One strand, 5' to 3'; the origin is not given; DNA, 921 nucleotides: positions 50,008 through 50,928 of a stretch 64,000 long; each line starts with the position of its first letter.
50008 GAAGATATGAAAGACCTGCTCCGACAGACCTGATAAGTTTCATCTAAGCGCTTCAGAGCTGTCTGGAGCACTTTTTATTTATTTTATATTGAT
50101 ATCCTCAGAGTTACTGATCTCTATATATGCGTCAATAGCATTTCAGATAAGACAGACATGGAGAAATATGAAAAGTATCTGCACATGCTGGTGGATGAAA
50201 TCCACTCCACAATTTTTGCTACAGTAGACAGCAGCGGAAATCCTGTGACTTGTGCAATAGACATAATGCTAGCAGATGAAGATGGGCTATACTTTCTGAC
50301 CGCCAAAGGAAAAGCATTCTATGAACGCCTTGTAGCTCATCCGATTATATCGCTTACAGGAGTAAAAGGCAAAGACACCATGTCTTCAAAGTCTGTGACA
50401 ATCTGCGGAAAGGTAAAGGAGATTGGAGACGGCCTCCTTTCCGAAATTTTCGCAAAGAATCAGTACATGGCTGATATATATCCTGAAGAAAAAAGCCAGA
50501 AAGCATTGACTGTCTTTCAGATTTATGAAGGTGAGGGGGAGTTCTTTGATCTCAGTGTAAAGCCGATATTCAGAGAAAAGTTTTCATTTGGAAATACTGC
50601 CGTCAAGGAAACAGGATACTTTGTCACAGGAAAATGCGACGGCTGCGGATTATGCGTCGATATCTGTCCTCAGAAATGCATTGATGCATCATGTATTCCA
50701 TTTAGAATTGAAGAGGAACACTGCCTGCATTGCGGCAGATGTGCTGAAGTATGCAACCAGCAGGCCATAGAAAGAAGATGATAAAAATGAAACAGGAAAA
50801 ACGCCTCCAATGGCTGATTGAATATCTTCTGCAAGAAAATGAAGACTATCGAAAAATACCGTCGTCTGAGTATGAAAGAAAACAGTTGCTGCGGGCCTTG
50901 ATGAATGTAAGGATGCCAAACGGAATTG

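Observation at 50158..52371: PNPOx-ferredoxin, macrodomain and SirTM-like sirtuin operon: a bacterial/fungal-type ADP-ribosylation stress module in an archaeon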

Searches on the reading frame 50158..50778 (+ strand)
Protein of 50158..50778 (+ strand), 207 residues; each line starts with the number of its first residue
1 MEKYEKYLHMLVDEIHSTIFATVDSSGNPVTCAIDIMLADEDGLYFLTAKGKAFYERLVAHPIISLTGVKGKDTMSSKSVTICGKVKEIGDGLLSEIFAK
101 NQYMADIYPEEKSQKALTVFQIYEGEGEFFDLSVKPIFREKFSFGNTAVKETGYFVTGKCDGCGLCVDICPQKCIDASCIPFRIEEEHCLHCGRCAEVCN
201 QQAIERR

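Call 3: search_protein_families(library=pfam, proteins=[window:50158-50778:+], max_evalue=0.01)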
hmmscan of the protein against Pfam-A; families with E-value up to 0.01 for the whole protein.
window:50158-50778:+ (207 aa): 14 families
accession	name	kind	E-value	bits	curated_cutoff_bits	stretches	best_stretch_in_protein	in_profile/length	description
PF00037.32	Fer4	-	1.4e-10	40.9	21.1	2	155-175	3-23/24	4Fe-4S binding domain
PF01243.27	PNPOx_N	-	1.7e-09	38.5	28.1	1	12-122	9-111/120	Pyridoxamine 5'-phosphate oxidase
PF14697.11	Fer4_21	-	3.1e-08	34.1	35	2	183-205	2-27/59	4Fe-4S dicluster domain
PF13187.11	Fer4_9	-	4e-07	30.4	27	1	159-204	1-52/52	4Fe-4S dicluster domain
PF25160.1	LdpA_Fe-S-bd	-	1.3e-06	28.5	27.6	1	148-178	17-46/49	LdpA Fe-S cluster-binding domain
PF12797.12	Fer4_2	-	2.1e-06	27.8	24.5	2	183-200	4-21/22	4Fe-4S binding domain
PF12838.12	Fer4_7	-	2.7e-06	28.2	27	1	159-203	1-52/52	4Fe-4S dicluster domain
PF12837.12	Fer4_6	-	3.6e-06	27.1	25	1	183-204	3-24/24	4Fe-4S binding domain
PF13183.11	Fer4_8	-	9.9e-05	23.2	27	0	157-173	51-67/68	4Fe-4S dicluster domain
PF12800.12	Fer4_4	-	0.00013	22.5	24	0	158-172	2-16/17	4Fe-4S binding domain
PF13237.11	Fer4_10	-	0.00019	21.7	25.5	1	157-199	6-52/53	4Fe-4S dicluster domain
PF13484.11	Fer4_16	-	0.00036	21.7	30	0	188-206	1-19/66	4Fe-4S double cluster binding domain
PF12798.12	Fer4_3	-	0.0013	19.9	27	0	160-172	1-13/15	4Fe-4S binding domain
PF17179.9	Fer4_22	-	0.0024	19.1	27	0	155-173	76-94/95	4Fe-4S dicluster domain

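Call 4: search_protein_families(library=ncbifam, proteins=[window:50158-50778:+], max_evalue=0.01)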
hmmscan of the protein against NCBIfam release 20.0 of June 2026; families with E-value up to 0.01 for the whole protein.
window:50158-50778:+ (207 aa): 39 families (the best 25 are shown)
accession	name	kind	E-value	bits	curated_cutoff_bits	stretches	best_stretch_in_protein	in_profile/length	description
NF038196.1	ferrodoxin_EFR1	subfamily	2.1e-10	41.1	75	1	143-205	169-230/242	EFR1 family ferrodoxin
NF058577.1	FdxA_fam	equivalog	9e-08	32.2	65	1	154-203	3-52/52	4Fe-4S ferredoxin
TIGR02700.1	flavo_MJ0208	hypoth_equivalog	1e-07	31.5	251.35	1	151-205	140-195/234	dihydromethanopterin reductase (acceptor)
NF043069.1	T4HPD_activ_SAM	equivalog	6e-07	29.1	425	1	154-205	47-98/299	trans-4-hydroxy-L-proline dehydratase activase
NF040864.1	HgcB_ferredoxin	equivalog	1.7e-06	27.7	99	1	155-205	11-62/93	mercury methylation ferredoxin HgcB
TIGR02179.1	PorD_KorD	subfamily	2.4e-06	27.6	60.05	1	158-205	25-73/78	2-oxoacid:acceptor oxidoreductase, delta subunit, pyruvate/2-ketoisovalerate family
NF040770.1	hetero_SS_HdrA2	exception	5.3e-06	24.8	1100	1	156-206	575-625/777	CoB-CoM heterodisulfide reductase HdrA2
NF043039.1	HgcAB_like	equivalog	5.9e-06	26.1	285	1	156-204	298-349/350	HgcAB-like fusion protein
TIGR04105.1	FeFe_hydrog_B1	subfamily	9.8e-06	24.5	450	1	150-205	103-160/462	monomeric [FeFe] hydrogenase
NF040684.1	PorD_Arch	equivalog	1.3e-05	25.2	120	1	155-206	29-81/85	pyruvate synthase subunit PorD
NF045874.1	Vhu_polyferre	exception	1.3e-05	24.1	600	1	150-204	120-174/381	F420-non-reducing hydrogenase associated-polyferredoxin VhuB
TIGR02163.1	napH_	subfamily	2.3e-05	24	213.05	1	158-205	201-252/255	NapH/MauN family ferredoxin-type protein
TIGR01971.1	NuoI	subfamily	4.3e-05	23.1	113.05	1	158-205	42-99/121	NADH-quinone oxidoreductase, chain I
NF006221.0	PRK08348.1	subfamily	7.7e-05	22.4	124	1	157-205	43-93/136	NADH-plastoquinone oxidoreductase subunit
TIGR00402.1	napF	equivalog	0.00011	22.1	102.2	1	154-205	32-85/149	ferredoxin-type protein NapF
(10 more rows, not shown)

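Call 7: search_solved_structures(query=window:50158-50778:+, max_evalue=0.1)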
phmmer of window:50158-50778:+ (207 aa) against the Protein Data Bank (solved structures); distinct sequences matched with E-value up to 0.1: 36.
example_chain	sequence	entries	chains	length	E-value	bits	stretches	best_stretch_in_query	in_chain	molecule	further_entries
2hhz_A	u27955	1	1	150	1.5e-15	60.8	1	7-133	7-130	Pyridoxamine 5'-phosphate oxidase-related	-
9sfi_O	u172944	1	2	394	2.1e-08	37.4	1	155-202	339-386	Ferredoxin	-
9g03_E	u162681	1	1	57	6.7e-06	29.3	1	153-201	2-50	Ferredoxin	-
9n5u_B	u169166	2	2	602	6.9e-06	29.2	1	155-205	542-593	NfnB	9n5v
7t2r_B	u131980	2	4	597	1e-05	28.7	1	158-204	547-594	NiFe hydrogenase subunit B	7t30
7p5h_B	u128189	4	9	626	4.4e-05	26.6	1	159-205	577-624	Fe-hydrogenase, subunit beta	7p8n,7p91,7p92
9bov_B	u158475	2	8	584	4.9e-05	26.5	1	155-204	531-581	NADH dehydrogenase (Quinone)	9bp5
8a6t_B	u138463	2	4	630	4.9e-05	26.5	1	157-204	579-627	Electron bifurcating hydrogenase subunit HydB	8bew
9eri_B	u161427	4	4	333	6.7e-05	26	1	150-207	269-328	Na(+)-translocating ferredoxin:NAD(+) oxidoreductase complex subunit B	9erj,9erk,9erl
9rkm_A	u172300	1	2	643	0.00015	24.9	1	153-204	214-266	[FeFe]-hydrogenase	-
1dur_A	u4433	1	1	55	0.00015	24.9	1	154-200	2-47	2[4FE-4S] FERREDOXIN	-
1clf_A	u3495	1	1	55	0.00015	24.8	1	154-200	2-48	FERREDOXIN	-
30jk_A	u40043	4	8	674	0.00018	24.6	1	153-204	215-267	[FeFe]-hydrogenase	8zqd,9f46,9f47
9bt4_G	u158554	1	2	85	0.00061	22.9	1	155-205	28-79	Pyruvate:Ferredoxin Oxidoreductase, subunit delta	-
7q4v_B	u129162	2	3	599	0.00088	22.4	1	159-203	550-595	Iron hydrogenase HydB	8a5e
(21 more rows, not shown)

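Call 30: find_related_loci(query=window:50158-50778:+, collection=metagenome_contigs, flank=5000)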
Query window:50158-50778:+ (207 aa) in metagenome_contigs; peptide patterns used: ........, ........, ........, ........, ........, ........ (x = any residue, [..] = any of these).
159 stretches matched a pattern; 7 encode a relative of the query (tblastn E <= 1e-3); 7 distinct loci.
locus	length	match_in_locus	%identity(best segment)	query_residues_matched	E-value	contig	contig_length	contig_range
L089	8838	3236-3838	59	7-207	3e-76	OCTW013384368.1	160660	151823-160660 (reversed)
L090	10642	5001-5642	56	3-207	3e-75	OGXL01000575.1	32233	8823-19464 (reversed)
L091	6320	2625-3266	55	3-207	7e-74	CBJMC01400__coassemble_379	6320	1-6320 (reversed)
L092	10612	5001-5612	78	1-204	1e-113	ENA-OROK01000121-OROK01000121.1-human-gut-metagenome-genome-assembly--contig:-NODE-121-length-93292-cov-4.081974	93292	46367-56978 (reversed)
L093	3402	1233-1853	56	5-207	3e-73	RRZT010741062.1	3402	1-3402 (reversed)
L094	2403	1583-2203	56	5-207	2e-74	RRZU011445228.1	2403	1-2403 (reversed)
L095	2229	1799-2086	79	1-96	4e-51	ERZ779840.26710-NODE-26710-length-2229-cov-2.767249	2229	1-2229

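Call 32: find_homologous_proteins(query=window:50158-50778:+, max_evalue=0.00001)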
Query window:50158-50778:+ (207 aa): 4179 proteins with E <= 0.00001 among 4254 candidates; the best 120 are listed.
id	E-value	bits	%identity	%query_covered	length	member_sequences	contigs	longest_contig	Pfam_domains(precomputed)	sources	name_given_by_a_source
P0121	2.7e-123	427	90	100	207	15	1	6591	PF14697.12,PF01243.28,PF12797.13,PF12837.13,PF00037.33,PF12838.13,PF25160.2,PF13237.12,PF13187.12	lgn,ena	-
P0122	2.0e-122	425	89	100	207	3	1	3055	PF14697.12,PF01243.28,PF12797.13,PF12837.13,PF00037.33,PF12838.13,PF25160.2,PF13237.12,PF13187.12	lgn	-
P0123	5.1e-114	397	80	100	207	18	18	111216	PF14697.12,PF01243.28,PF00037.33,PF25160.2,PF13237.12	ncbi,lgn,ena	-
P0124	2.3e-111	389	79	100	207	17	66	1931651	PF14697.12,PF01243.28,PF12797.13,PF12837.13,PF00037.33,PF12838.13,PF25160.2,PF13237.12,PF13187.12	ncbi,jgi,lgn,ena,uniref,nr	ncbi:(4Fe-4S)-binding protein [Candidatus Methanomassiliicoccus intestinalis]|uniref:Indolepyruvate 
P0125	2.8e-90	320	68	98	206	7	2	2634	PF14697.12,PF12837.13,PF12798.13,PF13484.12,PF12838.13,PF12800.13,PF01243.28,PF12797.13,PF00037.33,PF25160.2,PF13237.12,PF13187.12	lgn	-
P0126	3.3e-89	316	66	99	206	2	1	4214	PF14697.12,PF01243.28,PF12797.13,PF12837.13,PF00037.33,PF13484.12,PF12838.13,PF25160.2,PF13237.12,PF12800.13,PF13187.12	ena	-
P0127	3.7e-89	316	67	98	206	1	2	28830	PF14697.12,PF01243.28,PF12797.13,PF12837.13,PF00037.33,PF13484.12,PF12838.13,PF25160.2,PF13237.12,PF13187.12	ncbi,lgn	-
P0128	4.0e-89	316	68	98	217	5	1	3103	PF14697.12,PF12837.13,PF13484.12,PF12838.13,PF13534.12,PF12800.13,PF01243.28,PF12797.13,PF00037.33,PF25160.2,PF13237.12,PF13187.12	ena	-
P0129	8.0e-89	315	67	98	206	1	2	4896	PF14697.12,PF12837.13,PF13484.12,PF12838.13,PF13534.12,PF12800.13,PF01243.28,PF12797.13,PF00037.33,PF25160.2,PF13237.12,PF13187.12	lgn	-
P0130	2.3e-88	313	67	99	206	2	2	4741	PF14697.12,PF12837.13,PF13484.12,PF12838.13,PF13534.12,PF12800.13,PF01243.28,PF12797.13,PF00037.33,PF25160.2,PF13237.12,PF13187.12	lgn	-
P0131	2.6e-88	313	66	98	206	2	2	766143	PF14697.12,PF01243.28,PF12797.13,PF12837.13,PF00037.33,PF12838.13,PF13534.12,PF13237.12,PF12800.13,PF13187.12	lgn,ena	-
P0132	9.6e-88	311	66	98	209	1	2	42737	PF14697.12,PF12837.13,PF13484.12,PF12838.13,PF13534.12,PF12800.13,PF01243.28,PF12797.13,PF00037.33,PF25160.2,PF13237.12,PF13187.12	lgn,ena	-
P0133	2.1e-87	310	67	98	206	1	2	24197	PF14697.12,PF01243.28,PF12797.13,PF12837.13,PF00037.33,PF13484.12,PF12838.13,PF13534.12,PF13237.12,PF12800.13,PF13187.12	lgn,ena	-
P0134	4.3e-87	309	67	98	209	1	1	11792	PF14697.12,PF12837.13,PF12798.13,PF13484.12,PF12838.13,PF13534.12,PF01243.28,PF12797.13,PF00037.33,PF25160.2,PF13237.12,PF13183.12,PF13187.12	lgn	-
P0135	6.0e-87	309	66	98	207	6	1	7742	PF14697.12,PF12837.13,PF13484.12,PF12838.13,PF13534.12,PF12800.13,PF01243.28,PF12797.13,PF00037.33,PF25160.2,PF13237.12,PF13187.12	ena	-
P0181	5.5e-80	286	62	98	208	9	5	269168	PF14697.12,PF01243.28,PF12797.13,PF12837.13,PF00037.33,PF12838.13,PF25160.2,PF13237.12,PF13183.12,PF13187.12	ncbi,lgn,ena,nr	ncbi:MAG: 4Fe-4S binding protein [Coriobacteriia bacterium]|nr:4Fe-4S binding protein [Coriobacterii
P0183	1.2e-79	285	59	100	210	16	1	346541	PF14697.12,PF01243.28,PF12797.13,PF12837.13,PF00037.33,PF13484.12,PF12838.13,PF25160.2,PF13237.12,PF13183.12,PF13187.12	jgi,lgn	-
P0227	1.3e-76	275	58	99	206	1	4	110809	PF14697.12,PF12837.13,PF13484.12,PF12838.13,PF13534.12,PF12800.13,PF01243.28,PF12797.13,PF00037.33,PF25160.2,PF13237.12,PF13187.12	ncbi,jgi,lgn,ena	jgi:uncharacterized pyridoxamine 5'-phosphate oxidase family protein/NAD-dependent dihydropyrimidine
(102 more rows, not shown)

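Call 33: find_encoding_contigs(protein=P0131, flank=4000, max_places=1)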
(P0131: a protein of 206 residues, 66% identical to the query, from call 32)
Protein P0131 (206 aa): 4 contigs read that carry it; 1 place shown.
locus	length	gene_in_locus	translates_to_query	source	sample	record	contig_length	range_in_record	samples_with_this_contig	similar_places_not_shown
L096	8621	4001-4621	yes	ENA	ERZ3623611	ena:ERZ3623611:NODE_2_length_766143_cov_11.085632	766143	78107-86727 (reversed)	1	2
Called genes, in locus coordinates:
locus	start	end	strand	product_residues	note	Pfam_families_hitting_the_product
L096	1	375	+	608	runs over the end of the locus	PF02534:T4SS-DNA_transf, PF10412:TrwB_AAD_bind, PF12696:TraG-D_C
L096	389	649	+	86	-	PF13730:HTH_36, PF21984:DnaD_N (weak), PF08279:HTH_11 (weak)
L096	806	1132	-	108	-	PF12844:HTH_19, PF13560:HTH_31, PF01381:HTH_3, PF13443:HTH_26 (weak)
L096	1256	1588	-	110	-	PF01638:HxlR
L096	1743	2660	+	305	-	PF07366:SnoaL (faint), PF12680:SnoaL_2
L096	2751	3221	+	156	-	PF01243:PNPOx_N, PF16242:Pyrid_ox_like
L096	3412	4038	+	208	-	PF07155:ECF-ribofla_trS (weak), PF12822:ECF_trnsprt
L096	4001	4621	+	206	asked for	PF01243:PNPOx_N, PF14697:Fer4_21 (weak), PF00037:Fer4 (weak), PF12797:Fer4_2 (weak), PF13237:Fer4_10, PF12838:Fer4_7, PF13187:Fer4_9 (weak), PF00037:Fer4 (weak), +3 more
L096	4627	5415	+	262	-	PF01661:Macro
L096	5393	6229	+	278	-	-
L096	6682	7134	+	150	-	PF04545:Sigma70_r4 (weak)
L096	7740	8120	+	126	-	PF02452:PemK_toxin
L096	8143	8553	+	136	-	PF00239:Resolvase (weak)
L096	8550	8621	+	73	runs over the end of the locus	PF12728:HTH_17 (weak)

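Call 34: find_encoding_contigs(protein=P0181, flank=4000, max_places=1)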
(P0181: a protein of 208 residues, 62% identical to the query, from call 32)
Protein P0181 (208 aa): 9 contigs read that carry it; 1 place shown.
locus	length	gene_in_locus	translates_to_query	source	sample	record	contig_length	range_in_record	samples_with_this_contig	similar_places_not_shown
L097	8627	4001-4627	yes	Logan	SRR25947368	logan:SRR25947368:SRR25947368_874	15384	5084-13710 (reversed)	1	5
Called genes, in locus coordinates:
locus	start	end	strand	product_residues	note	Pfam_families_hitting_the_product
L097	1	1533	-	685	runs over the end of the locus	PF09250:Prim-Pol, PF05272:VapE-like_dom, PF19263:DUF5906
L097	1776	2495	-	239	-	-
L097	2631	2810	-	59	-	-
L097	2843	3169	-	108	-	PF01638:HxlR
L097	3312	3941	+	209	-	PF13460:NAD_binding_10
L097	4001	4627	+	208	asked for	PF01243:PNPOx_N (weak), PF13183:Fer4_8 (faint), PF14697:Fer4_21 (faint), PF25160:LdpA_Fe-S-bd (faint), PF00037:Fer4 (faint), PF13237:Fer4_10 (weak), PF12838:Fer4_7, PF13187:Fer4_9 (weak), +2 more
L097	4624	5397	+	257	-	PF01661:Macro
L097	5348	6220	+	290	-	-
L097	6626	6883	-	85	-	-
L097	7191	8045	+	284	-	-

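Call 35: find_encoding_contigs(protein=P0183, flank=4000, max_places=1)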
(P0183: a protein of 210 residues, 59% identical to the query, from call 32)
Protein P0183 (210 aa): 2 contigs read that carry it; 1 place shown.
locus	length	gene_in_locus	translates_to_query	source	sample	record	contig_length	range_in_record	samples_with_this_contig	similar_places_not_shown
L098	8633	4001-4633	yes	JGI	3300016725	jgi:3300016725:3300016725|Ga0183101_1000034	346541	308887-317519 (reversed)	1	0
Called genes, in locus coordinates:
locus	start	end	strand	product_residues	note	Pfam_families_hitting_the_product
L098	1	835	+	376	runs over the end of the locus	PF00248:Aldo_ket_red, PF13746:Fer4_18 (faint), PF13187:Fer4_9, PF13237:Fer4_10 (weak), PF13534:Fer4_17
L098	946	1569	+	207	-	PF14278:TetR_C_8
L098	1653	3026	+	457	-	PF13353:Fer4_12 (faint), PF04055:Radical_SAM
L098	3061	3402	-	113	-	PF01638:HxlR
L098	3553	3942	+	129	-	-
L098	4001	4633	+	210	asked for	PF01243:PNPOx_N, PF13183:Fer4_8 (faint), PF14697:Fer4_21 (weak), PF25160:LdpA_Fe-S-bd (faint), PF00037:Fer4 (weak), PF13237:Fer4_10 (weak), PF12838:Fer4_7, PF13187:Fer4_9 (weak), +3 more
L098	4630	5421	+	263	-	PF01661:Macro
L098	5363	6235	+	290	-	-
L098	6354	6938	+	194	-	PF13489:Methyltransf_23 (faint), PF00891:Methyltransf_2 (faint), PF01209:Ubie_methyltran, PF06325:PrmA, PF13847:Methyltransf_31 (weak), PF13649:Methyltransf_25, PF08241:Methyltransf_11, PF08242:Methyltransf_12 (weak)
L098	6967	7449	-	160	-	PF04073:tRNA_edit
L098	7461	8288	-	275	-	PF01418:HTH_6, PF01380:SIS, PF13580:SIS_2 (weak)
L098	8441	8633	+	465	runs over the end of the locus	PF02056:Glyco_hydro_4, PF11975:Glyco_hydro_4C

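Call 36: find_encoding_contigs(protein=P0227, flank=4000, max_places=1)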
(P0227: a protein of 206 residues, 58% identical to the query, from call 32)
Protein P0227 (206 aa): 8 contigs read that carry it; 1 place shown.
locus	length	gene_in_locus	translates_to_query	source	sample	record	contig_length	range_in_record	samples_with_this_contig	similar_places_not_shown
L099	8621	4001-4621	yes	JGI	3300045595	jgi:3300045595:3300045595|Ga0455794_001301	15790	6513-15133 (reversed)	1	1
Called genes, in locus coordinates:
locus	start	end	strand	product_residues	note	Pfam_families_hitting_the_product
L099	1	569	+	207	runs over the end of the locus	PF14278:TetR_C_8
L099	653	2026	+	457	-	PF13353:Fer4_12 (faint), PF04055:Radical_SAM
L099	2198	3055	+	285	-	PF03239:FTR1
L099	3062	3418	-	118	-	PF01638:HxlR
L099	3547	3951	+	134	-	PF01243:PNPOx_N (weak)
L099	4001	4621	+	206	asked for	PF01243:PNPOx_N, PF13534:Fer4_17 (faint), PF14697:Fer4_21 (faint), PF00037:Fer4 (weak), PF13237:Fer4_10, PF12838:Fer4_7, PF13187:Fer4_9, PF00037:Fer4 (weak), +5 more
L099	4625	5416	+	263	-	PF01661:Macro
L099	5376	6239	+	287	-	-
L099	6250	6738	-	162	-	PF04073:tRNA_edit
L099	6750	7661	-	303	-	PF01418:HTH_6, PF01380:SIS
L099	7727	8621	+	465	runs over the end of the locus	PF02056:Glyco_hydro_4, PF11975:Glyco_hydro_4C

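Call 58: predict_structure(alignment_id=A2)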
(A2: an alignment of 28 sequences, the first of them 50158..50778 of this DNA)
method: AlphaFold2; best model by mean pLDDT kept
length: 207 residues; sequences in the alignment: 28
mean_pLDDT: 94.5   pTM: 0.86
mean pLDDT of the five models: 94.5, 94.2, 93.4, 93.3, 93.1
residues with pLDDT >= 90: 183; 70-90: 24; 50-70: 0; < 50: 0
segments of 3 or more residues with pLDDT < 50: none
pLDDT, mean of each block of 10 residues (from residue 1): 91 94 96 96 95 95 97 95 98 92 88 91 97 95 91 94 96 95 96 96 96
secondary structure, 60 per line:
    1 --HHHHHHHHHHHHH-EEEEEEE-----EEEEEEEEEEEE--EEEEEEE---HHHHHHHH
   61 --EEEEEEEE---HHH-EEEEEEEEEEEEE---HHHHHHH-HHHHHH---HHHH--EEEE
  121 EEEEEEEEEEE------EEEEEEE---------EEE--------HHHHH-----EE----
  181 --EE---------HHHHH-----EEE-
elements in order: H3-15 E17-23 E29-40 E43-49 H53-60 E63-70 E78-90 H94-100 H102-107 H111-114 E117-131 E138-144 E154-156 H165-169 H194-198 E204-206
